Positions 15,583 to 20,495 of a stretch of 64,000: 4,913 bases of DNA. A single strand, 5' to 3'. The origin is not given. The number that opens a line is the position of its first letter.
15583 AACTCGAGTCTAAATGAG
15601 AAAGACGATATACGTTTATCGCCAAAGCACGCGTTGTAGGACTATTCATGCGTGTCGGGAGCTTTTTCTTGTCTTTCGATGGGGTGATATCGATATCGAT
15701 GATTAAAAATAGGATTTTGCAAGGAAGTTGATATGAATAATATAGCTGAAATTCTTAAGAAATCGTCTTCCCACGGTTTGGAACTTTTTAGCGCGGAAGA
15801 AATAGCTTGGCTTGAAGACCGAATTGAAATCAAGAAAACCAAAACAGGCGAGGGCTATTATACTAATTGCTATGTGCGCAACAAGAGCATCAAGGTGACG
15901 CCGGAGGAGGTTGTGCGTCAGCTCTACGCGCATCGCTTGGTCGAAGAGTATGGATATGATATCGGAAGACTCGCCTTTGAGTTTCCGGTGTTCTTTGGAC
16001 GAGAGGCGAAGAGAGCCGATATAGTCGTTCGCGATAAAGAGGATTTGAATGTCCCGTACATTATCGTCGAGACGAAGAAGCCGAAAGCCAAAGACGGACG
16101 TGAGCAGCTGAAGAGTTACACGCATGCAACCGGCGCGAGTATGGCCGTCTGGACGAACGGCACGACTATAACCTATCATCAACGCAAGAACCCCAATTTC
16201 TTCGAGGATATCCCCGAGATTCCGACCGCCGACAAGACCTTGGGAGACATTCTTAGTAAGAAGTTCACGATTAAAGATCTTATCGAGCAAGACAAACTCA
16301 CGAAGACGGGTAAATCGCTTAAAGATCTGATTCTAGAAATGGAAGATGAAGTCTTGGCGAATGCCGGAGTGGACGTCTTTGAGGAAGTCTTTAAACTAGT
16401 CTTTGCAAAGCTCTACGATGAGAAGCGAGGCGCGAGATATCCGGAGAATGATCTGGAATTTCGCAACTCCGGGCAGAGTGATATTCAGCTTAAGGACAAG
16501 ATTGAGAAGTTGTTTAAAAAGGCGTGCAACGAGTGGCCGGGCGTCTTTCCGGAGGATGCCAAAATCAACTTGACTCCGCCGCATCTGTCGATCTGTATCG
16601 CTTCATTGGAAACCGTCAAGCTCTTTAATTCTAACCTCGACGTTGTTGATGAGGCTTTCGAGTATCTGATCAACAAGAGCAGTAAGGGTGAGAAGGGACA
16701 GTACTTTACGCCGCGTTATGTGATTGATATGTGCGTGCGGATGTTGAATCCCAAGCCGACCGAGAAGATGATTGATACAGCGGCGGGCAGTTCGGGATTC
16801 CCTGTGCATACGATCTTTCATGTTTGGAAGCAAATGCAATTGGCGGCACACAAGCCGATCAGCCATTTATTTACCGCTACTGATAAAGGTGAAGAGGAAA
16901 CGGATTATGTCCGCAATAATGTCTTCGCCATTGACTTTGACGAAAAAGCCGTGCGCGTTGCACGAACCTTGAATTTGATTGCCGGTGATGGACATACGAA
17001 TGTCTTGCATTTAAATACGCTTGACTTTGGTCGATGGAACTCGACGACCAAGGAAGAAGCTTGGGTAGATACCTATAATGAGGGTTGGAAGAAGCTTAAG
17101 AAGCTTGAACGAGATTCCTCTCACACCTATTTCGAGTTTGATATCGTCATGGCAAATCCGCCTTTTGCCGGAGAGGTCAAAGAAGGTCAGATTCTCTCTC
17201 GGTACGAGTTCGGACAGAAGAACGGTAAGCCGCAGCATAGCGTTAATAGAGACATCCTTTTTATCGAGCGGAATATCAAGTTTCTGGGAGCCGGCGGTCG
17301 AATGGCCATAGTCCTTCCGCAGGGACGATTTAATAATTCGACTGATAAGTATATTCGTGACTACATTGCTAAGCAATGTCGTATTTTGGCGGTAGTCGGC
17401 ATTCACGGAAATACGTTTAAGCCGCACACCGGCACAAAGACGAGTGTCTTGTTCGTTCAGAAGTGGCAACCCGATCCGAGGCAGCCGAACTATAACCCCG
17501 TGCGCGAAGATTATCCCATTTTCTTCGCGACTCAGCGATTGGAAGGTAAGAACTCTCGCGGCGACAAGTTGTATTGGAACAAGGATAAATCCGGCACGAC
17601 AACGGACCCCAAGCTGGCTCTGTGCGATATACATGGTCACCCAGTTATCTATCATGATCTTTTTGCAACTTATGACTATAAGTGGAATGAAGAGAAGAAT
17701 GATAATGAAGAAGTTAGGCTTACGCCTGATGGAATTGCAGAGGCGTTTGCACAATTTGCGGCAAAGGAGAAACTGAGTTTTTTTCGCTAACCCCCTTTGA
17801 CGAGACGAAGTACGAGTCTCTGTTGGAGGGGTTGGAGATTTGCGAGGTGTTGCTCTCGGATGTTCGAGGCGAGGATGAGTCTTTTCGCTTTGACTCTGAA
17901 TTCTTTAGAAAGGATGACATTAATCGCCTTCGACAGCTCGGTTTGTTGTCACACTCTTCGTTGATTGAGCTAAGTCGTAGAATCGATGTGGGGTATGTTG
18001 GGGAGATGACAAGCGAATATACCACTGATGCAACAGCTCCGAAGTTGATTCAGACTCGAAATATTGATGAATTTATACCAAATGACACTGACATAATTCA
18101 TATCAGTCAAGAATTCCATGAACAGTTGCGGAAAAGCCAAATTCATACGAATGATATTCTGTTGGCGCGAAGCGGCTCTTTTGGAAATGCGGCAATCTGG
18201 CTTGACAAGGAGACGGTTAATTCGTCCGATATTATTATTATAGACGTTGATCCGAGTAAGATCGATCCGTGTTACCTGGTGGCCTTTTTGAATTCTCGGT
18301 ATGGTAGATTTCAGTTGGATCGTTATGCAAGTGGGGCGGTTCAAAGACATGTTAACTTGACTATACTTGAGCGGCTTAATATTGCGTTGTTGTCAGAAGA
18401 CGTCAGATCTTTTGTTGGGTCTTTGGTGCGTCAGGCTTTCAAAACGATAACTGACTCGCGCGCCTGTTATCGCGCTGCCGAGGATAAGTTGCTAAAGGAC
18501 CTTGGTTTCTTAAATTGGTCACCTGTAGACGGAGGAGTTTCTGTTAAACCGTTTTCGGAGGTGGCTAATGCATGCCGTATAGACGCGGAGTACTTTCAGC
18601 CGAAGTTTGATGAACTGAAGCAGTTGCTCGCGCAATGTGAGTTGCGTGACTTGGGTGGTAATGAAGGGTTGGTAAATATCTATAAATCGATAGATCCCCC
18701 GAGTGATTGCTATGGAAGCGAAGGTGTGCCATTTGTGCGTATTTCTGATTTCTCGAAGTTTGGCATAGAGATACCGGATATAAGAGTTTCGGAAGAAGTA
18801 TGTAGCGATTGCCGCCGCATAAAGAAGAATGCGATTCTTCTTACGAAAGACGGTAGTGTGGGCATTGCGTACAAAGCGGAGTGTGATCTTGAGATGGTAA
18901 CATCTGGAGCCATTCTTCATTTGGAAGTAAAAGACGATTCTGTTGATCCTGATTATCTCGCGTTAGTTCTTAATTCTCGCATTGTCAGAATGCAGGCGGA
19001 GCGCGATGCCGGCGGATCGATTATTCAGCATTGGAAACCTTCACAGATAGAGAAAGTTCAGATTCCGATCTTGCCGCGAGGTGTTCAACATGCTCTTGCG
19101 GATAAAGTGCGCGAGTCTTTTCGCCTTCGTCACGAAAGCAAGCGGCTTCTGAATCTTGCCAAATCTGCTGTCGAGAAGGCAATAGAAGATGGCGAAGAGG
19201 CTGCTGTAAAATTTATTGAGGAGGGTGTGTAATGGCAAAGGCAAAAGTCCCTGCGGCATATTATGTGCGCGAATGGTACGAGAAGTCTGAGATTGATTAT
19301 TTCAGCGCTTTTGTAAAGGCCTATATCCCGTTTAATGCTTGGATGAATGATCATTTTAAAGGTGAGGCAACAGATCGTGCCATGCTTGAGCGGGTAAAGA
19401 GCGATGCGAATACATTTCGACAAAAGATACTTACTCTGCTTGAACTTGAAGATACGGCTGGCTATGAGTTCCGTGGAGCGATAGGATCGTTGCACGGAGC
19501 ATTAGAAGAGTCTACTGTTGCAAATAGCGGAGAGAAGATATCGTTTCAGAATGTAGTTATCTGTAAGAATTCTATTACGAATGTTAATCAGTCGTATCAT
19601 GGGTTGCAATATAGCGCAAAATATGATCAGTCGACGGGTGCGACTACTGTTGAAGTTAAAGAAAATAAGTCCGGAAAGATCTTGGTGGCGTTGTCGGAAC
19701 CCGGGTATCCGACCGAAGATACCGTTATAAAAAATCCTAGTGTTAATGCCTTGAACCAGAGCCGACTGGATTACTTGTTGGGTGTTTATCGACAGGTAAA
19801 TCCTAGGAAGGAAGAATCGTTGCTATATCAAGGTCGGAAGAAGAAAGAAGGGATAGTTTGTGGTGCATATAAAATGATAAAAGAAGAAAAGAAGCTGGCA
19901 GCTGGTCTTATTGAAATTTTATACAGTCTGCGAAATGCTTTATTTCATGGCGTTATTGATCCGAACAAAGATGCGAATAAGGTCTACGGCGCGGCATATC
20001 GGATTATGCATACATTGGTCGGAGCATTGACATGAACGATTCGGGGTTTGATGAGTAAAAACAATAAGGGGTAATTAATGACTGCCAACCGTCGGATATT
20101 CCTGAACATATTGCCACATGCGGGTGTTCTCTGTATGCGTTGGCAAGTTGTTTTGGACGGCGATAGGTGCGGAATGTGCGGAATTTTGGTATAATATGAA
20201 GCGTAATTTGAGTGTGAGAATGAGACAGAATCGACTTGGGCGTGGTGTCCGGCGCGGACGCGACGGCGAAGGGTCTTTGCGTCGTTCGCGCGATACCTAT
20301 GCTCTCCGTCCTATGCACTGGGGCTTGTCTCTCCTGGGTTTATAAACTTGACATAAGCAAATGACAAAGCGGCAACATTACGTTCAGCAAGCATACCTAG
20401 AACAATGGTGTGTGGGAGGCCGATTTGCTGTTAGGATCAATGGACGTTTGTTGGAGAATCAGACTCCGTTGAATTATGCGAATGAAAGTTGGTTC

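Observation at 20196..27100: Conserved non-coding leader element downstream of the promoter (three occurrences)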

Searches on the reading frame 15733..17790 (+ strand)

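Call 15: search_protein_families(library=pfam, proteins=[window:15733-17790:+], max_evalue=0.01)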
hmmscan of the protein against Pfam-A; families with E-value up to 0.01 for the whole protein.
window:15733-17790:+ (685 aa): 3 families
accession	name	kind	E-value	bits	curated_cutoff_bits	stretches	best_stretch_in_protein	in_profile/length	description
PF02384.22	N6_Mtase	-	5.7e-31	108.4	20.4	1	303-581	4-236/311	N-6 DNA Methylase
PF13588.12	HSDR_N_2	-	4.4e-26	91.6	25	1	57-164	1-110/110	Type I restriction enzyme R protein N terminus (HSDR_N)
PF07669.17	Eco57I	-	6.8e-13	49.5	25.3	1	395-557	1-165/171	Eco57I restriction-modification methylase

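Call 28: search_protein_families(library=padloc, proteins=[window:15733-17790:+], max_evalue=0.01)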
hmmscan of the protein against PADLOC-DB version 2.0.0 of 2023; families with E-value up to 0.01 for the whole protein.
window:15733-17790:+ (685 aa): 45 families (the best 25 are shown)
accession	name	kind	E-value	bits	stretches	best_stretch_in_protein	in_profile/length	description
PDLC03034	MTase_I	-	2e-291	966.2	1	6-685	6-670/672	Type I methyltransferase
PDLC03318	MTase_II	-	2.1e-73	245.9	2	135-621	144-667/723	Type II methyltransferase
PDLC03030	MTase_I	-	5.5e-43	145.4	1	46-578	39-582/670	Type I methyltransferase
PDLC03018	MTase_I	-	1.5e-41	140.7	2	46-366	13-351/749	Type I methyltransferase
PDLC03021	MTase_I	-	3.3e-39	133.1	2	466-582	270-382/491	Type I methyltransferase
PDLC04134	mad2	-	2.2e-38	130.3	1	58-610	5-468/492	mads_2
PDLC03026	MTase_I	-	1.2e-29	101.8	2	216-368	28-189/487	Type I methyltransferase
PDLC03218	MTase_II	-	2.3e-29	100.4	2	468-581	372-485/532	Type II methyltransferase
PDLC03025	MTase_I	-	1e-21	75.3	2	468-580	268-374/569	Type I methyltransferase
PDLC03317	MTase_II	-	8.2e-21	72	2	246-430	222-412/831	Type II methyltransferase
PDLC03357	MTase_II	-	1.9e-18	64.1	1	411-581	169-338/620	Type II methyltransferase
PDLC03311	MTase_II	-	1.4e-17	61.6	1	468-580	101-211/464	Type II methyltransferase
PDLC03624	REase_MTase_IIG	-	1.1e-15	54.6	1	305-594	402-662/1271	Type IIG restriction enzyme-methyltransferase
PDLC03031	MTase_I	-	1.3e-15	54.8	2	286-363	143-226/834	Type I methyltransferase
PDLC03022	MTase_I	-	1.7e-15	54.5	1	446-577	277-406/857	Type I methyltransferase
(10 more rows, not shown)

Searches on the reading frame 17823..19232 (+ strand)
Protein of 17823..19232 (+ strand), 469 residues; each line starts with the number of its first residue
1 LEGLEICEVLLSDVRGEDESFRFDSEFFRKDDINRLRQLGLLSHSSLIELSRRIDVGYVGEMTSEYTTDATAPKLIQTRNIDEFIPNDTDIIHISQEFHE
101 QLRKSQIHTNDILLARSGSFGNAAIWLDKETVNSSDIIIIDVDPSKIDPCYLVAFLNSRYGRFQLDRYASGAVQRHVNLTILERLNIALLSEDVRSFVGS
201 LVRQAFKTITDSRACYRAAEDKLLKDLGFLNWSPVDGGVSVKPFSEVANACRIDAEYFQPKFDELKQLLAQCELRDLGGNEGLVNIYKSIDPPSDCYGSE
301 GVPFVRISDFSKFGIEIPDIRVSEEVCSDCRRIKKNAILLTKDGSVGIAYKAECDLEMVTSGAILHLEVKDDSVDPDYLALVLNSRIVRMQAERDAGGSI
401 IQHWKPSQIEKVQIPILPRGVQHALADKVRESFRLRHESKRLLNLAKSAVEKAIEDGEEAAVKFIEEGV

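Call 15: search_protein_families(library=pfam, proteins=[window:17823-19232:+], max_evalue=0.01)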
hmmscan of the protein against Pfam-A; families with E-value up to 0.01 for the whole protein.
window:17823-19232:+ (469 aa): 2 families
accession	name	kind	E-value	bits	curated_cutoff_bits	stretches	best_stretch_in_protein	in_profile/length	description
PF01420.25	Methylase_S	-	3.4e-10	40.8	22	1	298-427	28-147/168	Type I restriction modification DNA specificity domain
PF12950.13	TaqI_C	-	1.6e-05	25.6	26.5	0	98-170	28-99/118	TaqI-like C-terminal specificity domain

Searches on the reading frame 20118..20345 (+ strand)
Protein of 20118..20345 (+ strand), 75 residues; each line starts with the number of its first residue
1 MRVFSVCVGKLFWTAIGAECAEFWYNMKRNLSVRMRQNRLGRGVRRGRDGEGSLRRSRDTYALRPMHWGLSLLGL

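Call 27: search_protein_families(library=pfam, proteins=[window:20118-20345:+], max_evalue=0.01)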
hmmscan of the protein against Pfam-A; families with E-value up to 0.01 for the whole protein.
window:20118-20345:+ (75 aa): 0 families

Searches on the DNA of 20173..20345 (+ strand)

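Call 53: search_dna_similar(query=window:20173-20345:+, collection=plasmids, mode=distant, max_evalue=0.01)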
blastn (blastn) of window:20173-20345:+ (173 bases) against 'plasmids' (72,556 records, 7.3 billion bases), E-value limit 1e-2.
Records with a match: 2; places in all: 2; records where one place covers at least 80% of the query: 0.
Best place of each record, by identity: 90-95% 2.
By first word of the organism name: Streptomyces 1; Pseudomonas 1.
By predicted mobility (MOB-suite, as given by PLSDB): non-mobilizable 2.
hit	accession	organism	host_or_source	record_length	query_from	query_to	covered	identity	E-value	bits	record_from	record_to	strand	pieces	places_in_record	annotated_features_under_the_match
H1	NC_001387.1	Streptomyces lividans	-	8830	68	101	20%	91.2%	3e-3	49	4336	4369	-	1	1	helix-turn-helix domain-containing protein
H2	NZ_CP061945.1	Pseudomonas sp. SK2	Whole organism,Organic soil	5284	68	101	20%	91.2%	3e-3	49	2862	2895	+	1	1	helix-turn-helix domain-containing protein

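Call 101: build_rna_model(alignment_id=A7, structure=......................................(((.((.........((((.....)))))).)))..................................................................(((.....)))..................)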
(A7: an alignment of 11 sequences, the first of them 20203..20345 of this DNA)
Model R1 built from alignment A7 (11 sequences, 167 columns); structure: as given.
model positions 143; base pairs 12; branch points 1; effective number of sequences 3.31; information 0.59 bits per position. Calibrated on 0.2 Mb of random sequence (short: E-values are rough).
structure used (alignment columns):
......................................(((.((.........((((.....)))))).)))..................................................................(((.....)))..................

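Call 102: search_with_rna_model(model_id=R1, source=window, filters=off, max_evalue=10, show_alignments=3)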
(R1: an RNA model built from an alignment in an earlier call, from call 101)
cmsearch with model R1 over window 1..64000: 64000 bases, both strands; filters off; matches with E-value up to 10: 29.
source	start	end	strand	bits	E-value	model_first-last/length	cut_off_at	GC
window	24940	25082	+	144.6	1e-34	1-143/143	no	0.52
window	20203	20347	+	138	4.2e-33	1-143/143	no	0.56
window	27011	27112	+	19.2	0.0015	1-143/143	no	0.46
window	59358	59485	+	11.1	0.15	1-143/143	no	0.42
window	9860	9916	+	8.1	0.86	1-143/143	no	0.42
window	40246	40287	+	6.8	1.8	1-143/143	no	0.43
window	21088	21110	+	6.1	2.7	1-143/143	no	0.3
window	8391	8442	+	5.9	3.1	1-143/143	no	0.5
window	51363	51421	-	5.8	3.2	1-143/143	no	0.36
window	15319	15335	+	5.7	3.4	43-59/143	no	0.76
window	15945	15999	+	5.5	3.7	1-143/143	no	0.44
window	4907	4961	+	5.5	3.8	1-143/143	no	0.38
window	27287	27307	+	5.3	4.2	41-61/143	no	0.48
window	21702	21812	+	5.3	4.4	1-143/143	no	0.51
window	36320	36371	-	5.2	4.6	1-143/143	no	0.46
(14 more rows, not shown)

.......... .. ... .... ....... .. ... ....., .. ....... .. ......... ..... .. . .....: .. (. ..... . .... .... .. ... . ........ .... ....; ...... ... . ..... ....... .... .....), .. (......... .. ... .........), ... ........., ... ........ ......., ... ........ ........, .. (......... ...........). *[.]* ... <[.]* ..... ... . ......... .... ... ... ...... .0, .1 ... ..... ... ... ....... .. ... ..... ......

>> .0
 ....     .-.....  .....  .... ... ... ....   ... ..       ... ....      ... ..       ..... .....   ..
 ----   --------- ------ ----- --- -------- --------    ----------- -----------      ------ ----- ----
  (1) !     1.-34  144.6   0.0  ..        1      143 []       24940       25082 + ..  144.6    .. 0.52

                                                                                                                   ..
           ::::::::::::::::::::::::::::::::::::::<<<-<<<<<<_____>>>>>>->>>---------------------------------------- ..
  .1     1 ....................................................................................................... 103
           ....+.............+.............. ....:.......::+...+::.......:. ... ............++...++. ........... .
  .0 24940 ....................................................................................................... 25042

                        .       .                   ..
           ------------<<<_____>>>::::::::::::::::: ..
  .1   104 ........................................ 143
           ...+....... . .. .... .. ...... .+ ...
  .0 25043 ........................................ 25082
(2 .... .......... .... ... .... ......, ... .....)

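Call 103: search_with_rna_model(model_id=R1, sources=[window, L014, L016, L017, L018, L019, L020, L021, L024, L025, L026], filters=default, max_evalue=1, make_alignment=true)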
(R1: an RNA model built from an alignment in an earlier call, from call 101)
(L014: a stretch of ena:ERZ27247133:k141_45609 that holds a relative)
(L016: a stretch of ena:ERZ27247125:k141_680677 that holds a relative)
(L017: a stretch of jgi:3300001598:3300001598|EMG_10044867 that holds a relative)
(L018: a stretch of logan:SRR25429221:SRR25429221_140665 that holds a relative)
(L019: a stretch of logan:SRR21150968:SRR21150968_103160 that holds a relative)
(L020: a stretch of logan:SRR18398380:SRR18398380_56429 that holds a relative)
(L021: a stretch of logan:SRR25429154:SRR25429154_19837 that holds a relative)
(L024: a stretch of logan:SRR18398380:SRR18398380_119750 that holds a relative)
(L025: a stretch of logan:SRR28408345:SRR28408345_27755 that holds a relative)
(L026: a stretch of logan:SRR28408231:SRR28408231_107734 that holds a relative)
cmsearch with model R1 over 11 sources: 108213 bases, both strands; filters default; matches with E-value up to 1: 16.
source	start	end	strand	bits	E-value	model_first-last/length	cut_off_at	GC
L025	3451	3594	+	158.4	6.1e-38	1-143/143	no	0.58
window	24940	25082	+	144.6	1.6e-34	1-143/143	no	0.52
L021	155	297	+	143.6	2.9e-34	1-143/143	no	0.52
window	20203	20347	+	138.1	6.9e-33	1-143/143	no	0.56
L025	842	971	+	129.3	1.1e-30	1-143/143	no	0.52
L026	102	231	+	126.3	5.8e-30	1-143/143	no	0.56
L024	4009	4151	+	123.4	3.1e-29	1-143/143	no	0.58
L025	1009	1152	+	112.6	1.5e-26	1-143/143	no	0.56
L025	10869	11017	+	99.3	3.1e-23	1-143/143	no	0.56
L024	836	986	+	92.2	1.8e-21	1-143/143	no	0.5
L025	6417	6551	+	86.4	4.9e-20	1-143/143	no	0.6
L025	5271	5358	+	64.2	1.6e-14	39-132/143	no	0.61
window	27011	27112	+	19.2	0.0025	1-143/143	no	0.46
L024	511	536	+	19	0.0028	1-143/143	no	0.42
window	59358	59485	+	11.1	0.26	1-143/143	no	0.42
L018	1727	1876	-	9.6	0.63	1-143/143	no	0.45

Alignment A8: 16 matches aligned to the model, 227 columns, each read 5' to 3' on its own strand. Consensus structure (alignment columns), stored with it:
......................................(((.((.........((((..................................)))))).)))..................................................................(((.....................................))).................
